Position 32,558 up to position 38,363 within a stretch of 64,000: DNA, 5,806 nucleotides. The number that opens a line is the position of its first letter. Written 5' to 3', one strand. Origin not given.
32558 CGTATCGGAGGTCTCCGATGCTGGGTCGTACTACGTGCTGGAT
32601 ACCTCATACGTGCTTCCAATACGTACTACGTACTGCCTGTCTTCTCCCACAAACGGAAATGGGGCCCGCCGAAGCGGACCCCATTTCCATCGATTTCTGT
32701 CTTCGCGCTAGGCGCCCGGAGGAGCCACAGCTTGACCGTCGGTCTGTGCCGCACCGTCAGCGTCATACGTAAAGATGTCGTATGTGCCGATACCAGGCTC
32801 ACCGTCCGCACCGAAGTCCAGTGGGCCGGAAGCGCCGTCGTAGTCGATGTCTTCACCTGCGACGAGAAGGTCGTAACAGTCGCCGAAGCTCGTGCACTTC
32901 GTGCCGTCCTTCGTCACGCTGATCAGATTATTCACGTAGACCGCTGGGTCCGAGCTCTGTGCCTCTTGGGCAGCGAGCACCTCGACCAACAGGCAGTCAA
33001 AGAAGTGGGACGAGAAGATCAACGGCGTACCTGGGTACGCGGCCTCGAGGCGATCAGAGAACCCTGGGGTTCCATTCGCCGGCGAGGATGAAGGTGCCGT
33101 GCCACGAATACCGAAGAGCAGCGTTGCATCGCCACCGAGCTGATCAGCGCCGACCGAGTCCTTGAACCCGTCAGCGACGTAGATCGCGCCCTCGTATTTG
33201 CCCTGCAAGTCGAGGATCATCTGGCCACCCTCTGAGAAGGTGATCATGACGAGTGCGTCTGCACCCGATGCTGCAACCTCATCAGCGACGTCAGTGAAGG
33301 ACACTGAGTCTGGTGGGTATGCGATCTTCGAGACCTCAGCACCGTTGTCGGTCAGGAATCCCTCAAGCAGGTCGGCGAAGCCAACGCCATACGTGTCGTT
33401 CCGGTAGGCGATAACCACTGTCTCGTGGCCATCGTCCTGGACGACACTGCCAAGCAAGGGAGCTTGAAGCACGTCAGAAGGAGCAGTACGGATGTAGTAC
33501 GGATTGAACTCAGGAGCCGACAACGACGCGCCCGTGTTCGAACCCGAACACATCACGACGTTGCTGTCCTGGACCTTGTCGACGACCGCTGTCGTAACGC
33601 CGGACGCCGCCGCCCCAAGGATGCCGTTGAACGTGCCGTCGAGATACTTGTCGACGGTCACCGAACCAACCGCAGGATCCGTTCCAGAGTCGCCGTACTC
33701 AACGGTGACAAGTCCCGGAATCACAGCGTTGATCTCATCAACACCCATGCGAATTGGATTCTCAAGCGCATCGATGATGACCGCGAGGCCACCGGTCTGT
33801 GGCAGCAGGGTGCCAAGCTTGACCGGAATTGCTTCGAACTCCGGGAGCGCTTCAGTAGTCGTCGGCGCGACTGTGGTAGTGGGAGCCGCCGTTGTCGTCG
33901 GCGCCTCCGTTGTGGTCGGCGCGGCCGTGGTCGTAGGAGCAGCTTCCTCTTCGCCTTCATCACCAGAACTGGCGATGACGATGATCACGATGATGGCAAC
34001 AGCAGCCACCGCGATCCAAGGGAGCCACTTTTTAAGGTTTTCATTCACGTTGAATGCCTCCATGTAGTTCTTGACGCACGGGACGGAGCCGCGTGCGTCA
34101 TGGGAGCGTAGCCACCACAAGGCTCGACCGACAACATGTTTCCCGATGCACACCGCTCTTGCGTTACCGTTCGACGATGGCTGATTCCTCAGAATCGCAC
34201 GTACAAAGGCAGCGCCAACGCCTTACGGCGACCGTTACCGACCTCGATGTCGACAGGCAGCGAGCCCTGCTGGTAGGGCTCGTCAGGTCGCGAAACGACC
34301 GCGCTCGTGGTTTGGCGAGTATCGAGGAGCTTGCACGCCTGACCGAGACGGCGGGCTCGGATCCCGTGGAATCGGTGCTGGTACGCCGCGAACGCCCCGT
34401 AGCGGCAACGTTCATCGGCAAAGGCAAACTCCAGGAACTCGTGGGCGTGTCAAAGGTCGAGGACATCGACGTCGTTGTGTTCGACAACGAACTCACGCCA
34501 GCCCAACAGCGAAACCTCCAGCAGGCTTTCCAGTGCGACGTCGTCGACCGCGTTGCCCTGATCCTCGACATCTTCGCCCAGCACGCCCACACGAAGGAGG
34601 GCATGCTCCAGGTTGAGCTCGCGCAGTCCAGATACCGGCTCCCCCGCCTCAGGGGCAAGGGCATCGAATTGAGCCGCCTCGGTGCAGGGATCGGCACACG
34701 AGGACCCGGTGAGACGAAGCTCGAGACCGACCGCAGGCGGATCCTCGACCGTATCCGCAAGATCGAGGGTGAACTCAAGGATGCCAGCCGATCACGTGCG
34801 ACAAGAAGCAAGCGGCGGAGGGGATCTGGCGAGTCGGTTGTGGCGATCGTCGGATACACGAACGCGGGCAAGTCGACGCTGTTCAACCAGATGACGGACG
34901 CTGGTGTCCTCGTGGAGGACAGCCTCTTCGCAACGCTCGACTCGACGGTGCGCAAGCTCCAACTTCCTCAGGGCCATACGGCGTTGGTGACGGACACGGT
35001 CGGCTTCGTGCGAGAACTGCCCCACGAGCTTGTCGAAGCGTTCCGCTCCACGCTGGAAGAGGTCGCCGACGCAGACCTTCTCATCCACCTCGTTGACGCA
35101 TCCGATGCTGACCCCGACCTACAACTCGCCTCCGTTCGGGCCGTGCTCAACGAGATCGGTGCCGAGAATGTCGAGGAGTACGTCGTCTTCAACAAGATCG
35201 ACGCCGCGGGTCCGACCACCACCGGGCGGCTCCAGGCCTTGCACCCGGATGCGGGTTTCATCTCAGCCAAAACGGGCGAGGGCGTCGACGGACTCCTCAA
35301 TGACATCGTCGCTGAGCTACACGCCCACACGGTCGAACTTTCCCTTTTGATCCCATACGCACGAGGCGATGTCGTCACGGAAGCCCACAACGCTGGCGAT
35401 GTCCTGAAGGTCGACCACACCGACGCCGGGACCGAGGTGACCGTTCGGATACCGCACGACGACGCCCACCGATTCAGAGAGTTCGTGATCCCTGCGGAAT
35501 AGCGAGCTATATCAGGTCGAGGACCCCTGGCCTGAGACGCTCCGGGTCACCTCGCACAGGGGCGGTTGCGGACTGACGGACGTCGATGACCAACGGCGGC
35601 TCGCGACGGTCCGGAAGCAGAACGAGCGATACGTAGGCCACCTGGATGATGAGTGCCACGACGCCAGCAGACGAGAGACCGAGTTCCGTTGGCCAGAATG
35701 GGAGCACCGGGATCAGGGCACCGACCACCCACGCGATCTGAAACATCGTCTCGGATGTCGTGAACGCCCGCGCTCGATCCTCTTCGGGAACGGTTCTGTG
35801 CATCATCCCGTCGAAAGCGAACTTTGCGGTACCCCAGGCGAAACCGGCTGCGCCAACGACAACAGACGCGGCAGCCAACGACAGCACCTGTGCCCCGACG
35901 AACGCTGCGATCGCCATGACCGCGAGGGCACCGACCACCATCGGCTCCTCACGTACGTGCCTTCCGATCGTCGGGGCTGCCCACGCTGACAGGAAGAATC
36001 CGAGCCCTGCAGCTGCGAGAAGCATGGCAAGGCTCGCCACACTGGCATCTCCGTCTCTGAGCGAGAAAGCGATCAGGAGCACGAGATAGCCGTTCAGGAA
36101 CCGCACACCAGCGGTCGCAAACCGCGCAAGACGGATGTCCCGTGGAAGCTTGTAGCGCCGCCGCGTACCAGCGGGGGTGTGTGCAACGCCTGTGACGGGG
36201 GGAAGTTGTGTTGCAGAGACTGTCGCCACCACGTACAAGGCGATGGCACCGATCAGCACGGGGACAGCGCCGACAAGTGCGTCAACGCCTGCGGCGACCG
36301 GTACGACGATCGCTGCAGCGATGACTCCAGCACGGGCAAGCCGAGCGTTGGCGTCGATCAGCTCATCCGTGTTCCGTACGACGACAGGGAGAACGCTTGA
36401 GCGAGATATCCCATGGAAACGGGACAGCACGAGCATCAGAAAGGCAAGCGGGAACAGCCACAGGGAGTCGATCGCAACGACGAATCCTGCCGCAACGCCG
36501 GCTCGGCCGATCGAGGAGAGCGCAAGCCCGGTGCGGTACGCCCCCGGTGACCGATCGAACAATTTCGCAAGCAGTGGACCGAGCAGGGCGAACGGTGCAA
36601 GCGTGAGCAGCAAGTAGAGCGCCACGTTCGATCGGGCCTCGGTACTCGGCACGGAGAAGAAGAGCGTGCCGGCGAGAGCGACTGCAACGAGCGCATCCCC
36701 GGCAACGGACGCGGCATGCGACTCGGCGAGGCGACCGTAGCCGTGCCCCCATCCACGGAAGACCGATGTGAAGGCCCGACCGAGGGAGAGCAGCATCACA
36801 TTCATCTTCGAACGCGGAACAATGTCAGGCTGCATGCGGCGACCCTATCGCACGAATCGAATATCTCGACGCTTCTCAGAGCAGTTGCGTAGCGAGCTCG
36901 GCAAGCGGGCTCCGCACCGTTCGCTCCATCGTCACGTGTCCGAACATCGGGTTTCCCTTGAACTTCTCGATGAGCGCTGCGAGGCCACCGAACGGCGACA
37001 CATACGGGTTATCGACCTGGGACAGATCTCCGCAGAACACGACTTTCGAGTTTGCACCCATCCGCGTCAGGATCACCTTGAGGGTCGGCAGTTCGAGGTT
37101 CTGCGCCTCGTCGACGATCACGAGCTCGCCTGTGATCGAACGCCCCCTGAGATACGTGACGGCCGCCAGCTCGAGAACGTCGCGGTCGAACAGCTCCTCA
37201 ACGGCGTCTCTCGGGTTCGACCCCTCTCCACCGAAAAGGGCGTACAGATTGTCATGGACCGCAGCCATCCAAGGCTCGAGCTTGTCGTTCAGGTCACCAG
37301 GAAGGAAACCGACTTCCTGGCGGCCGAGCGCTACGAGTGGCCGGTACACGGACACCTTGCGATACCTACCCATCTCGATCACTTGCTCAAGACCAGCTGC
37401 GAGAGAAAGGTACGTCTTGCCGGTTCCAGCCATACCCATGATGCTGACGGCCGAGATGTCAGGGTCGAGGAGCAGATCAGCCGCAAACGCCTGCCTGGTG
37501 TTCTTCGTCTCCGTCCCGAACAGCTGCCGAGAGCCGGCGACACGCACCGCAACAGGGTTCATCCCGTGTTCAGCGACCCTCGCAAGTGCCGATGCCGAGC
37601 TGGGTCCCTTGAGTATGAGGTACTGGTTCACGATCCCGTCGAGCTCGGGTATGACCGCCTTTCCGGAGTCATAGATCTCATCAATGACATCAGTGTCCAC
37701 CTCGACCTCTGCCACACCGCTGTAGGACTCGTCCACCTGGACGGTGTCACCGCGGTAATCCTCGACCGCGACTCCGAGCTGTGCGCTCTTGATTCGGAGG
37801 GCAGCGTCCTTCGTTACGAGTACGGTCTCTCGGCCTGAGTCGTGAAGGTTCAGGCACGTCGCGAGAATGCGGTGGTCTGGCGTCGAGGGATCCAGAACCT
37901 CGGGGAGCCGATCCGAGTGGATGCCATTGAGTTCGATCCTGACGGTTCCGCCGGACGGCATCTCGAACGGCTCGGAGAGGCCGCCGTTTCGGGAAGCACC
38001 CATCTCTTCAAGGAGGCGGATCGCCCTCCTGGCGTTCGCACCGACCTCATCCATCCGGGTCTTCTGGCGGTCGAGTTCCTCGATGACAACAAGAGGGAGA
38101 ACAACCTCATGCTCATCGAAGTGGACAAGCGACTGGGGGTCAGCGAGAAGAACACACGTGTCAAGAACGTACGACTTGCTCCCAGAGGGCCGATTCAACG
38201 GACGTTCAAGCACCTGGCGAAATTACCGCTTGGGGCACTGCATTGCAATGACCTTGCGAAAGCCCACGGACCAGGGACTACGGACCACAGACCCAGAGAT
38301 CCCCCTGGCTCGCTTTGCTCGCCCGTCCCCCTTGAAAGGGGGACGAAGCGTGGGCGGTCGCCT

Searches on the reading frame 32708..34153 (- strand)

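Call 40: search_protein_families(library=pfam, proteins=[window:32708-34153:-], max_evalue=0.00001)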
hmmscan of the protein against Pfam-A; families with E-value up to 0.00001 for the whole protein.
window:32708-34153:- (481 aa): 2 families
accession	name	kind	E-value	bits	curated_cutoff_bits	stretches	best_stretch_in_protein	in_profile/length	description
PF13458.12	Peripla_BP_6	-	1.2e-23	84.8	31.7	1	110-466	1-341/343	Periplasmic binding protein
PF01094.35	ANF_receptor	-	7.2e-18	65.2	25.4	1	134-464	6-351/353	Receptor family ligand binding region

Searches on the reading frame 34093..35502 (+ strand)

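Call 40: search_protein_families(library=pfam, proteins=[window:34093-35502:+], max_evalue=0.00001)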
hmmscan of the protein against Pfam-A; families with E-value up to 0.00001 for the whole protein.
window:34093-35502:+ (469 aa): 4 families
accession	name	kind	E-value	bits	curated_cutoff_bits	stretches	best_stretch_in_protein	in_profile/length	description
PF13167.11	GTP-bdg_N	-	8.8e-31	106.8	25.4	1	76-162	3-89/89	GTP-binding GTPase N-terminal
PF16360.10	GTP-bdg_M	-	8.1e-28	97.2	29.5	1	164-242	1-79/79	GTP-binding GTPase Middle Region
PF01926.29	MMR_HSR1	-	2.3e-19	70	21.9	1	250-368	2-113/113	50S ribosome-binding GTPase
PF02421.24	FeoB_N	-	3.4e-06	27.1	27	1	249-372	2-118/156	Ferrous iron transport protein B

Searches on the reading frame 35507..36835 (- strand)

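Call 40: search_protein_families(library=pfam, proteins=[window:35507-36835:-], max_evalue=0.00001)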
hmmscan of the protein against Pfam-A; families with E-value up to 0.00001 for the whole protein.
window:35507-36835:- (442 aa): 1 family
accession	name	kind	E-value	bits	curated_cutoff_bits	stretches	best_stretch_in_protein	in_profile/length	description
PF07690.21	MFS_1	-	3.2e-07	30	33.4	0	43-373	8-347/347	Major Facilitator Superfamily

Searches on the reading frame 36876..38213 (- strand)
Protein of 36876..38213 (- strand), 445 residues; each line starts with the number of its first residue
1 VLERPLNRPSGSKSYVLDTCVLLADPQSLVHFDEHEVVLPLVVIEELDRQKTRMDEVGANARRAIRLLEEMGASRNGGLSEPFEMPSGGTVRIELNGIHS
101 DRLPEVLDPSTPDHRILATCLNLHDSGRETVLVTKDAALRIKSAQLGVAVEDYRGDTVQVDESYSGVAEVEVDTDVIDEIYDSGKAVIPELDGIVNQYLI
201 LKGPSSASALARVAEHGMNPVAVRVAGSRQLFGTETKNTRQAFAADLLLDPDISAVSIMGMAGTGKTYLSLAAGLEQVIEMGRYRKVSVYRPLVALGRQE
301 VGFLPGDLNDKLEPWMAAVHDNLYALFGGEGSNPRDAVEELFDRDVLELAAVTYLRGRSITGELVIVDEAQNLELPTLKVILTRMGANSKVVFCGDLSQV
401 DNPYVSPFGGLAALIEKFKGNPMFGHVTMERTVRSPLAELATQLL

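Call 40: search_protein_families(library=pfam, proteins=[window:36876-38213:-], max_evalue=0.00001)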
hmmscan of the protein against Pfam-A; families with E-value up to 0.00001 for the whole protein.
window:36876-38213:- (445 aa): 4 families
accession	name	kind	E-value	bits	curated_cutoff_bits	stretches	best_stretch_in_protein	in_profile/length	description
PF02562.22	PhoH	-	1.3e-45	155.9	27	1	236-443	4-202/205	PhoH-like protein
PF13638.12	PIN_4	-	6.1e-30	104.6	21.9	1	15-154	1-132/132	PIN domain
PF13604.12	AAA_30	-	4.4e-06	27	27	0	361-401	88-129/191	AAA domain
PF13245.12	AAA_19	-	5.7e-06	27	25.1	0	356-400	85-129/134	AAA domain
